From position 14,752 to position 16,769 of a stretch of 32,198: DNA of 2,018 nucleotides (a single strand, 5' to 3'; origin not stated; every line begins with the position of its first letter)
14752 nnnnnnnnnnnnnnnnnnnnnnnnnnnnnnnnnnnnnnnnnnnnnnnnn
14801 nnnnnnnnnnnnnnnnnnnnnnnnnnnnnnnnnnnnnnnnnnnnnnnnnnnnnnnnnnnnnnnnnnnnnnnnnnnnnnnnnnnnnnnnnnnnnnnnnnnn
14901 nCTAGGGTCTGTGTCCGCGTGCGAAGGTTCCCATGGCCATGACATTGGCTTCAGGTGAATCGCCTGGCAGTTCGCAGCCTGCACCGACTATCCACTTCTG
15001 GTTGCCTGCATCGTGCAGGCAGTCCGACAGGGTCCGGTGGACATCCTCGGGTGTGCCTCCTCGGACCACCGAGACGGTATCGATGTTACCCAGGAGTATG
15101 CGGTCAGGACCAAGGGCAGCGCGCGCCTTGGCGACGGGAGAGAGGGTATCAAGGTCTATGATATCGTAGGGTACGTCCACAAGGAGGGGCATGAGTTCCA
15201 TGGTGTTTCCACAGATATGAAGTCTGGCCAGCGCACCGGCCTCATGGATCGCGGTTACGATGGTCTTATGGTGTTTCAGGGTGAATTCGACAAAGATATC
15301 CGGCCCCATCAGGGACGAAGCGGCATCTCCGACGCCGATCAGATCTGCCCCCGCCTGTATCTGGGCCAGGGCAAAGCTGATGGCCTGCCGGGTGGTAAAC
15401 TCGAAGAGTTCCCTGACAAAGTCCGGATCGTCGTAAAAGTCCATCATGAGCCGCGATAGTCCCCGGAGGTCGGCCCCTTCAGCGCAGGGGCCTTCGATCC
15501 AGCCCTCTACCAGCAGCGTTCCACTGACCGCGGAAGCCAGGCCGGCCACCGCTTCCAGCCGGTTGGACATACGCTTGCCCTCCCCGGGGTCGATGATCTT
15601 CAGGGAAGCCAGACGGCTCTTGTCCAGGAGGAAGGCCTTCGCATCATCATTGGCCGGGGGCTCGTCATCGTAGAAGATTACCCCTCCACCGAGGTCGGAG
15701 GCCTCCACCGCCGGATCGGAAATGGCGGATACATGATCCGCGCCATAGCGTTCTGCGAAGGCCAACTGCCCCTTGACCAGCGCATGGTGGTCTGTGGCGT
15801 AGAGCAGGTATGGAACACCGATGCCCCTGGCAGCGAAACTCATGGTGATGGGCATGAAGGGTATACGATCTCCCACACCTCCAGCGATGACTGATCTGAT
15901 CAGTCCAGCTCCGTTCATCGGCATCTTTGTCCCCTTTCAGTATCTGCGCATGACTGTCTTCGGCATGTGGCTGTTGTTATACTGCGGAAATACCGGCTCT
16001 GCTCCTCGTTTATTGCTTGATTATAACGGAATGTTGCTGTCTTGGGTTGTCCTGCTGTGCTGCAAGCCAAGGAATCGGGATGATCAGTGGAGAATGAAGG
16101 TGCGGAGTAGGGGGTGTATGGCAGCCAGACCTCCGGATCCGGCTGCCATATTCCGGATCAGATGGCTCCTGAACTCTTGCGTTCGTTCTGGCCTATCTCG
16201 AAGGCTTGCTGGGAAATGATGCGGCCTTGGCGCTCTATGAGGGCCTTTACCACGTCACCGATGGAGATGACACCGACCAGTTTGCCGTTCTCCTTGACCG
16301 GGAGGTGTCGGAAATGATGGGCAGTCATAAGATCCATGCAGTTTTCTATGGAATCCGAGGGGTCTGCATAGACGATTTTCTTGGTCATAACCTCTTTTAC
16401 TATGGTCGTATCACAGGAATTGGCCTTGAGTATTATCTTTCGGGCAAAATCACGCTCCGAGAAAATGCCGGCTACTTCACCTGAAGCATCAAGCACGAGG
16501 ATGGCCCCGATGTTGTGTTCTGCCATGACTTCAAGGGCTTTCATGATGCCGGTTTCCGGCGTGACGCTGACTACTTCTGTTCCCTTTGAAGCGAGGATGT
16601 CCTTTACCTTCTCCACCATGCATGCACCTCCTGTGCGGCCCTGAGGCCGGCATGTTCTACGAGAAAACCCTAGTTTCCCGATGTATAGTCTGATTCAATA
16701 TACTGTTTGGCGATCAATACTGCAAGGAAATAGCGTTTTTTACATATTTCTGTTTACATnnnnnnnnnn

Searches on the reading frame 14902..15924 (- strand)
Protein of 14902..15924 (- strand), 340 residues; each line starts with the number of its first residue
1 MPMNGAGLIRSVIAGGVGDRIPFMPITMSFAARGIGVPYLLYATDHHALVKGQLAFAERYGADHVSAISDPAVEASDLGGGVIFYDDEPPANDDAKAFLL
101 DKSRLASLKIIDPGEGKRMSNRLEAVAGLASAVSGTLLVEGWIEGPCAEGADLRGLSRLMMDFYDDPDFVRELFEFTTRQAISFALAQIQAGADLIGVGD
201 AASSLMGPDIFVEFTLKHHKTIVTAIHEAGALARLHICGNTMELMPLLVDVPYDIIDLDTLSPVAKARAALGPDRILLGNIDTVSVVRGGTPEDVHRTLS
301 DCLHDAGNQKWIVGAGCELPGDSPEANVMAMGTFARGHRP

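Call 6: search_protein_families(library=pfam, proteins=[window:14902-15924:-], max_evalue=0.01)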
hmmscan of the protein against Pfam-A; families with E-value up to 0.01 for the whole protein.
window:14902-15924:- (340 aa): 1 family
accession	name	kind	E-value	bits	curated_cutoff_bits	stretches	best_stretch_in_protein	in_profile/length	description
PF01208.23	URO-D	-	3.6e-50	171.4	23.9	1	11-336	8-344/346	Uroporphyrinogen decarboxylase (URO-D)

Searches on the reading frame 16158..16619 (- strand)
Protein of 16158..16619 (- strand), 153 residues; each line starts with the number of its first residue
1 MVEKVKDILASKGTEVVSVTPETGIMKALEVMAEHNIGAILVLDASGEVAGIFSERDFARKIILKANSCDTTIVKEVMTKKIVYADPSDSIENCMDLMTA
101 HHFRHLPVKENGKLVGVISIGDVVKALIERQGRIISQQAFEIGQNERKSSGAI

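Call 54: search_protein_families(library=pfam, proteins=[window:16158-16619:-], max_evalue=0.0001)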
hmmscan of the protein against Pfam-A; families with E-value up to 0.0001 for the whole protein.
window:16158-16619:- (153 aa): 1 family
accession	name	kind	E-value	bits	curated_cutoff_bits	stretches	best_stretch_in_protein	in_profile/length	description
PF00571.33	CBS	-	3.4e-30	104.6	24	2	74-128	1-56/57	CBS domain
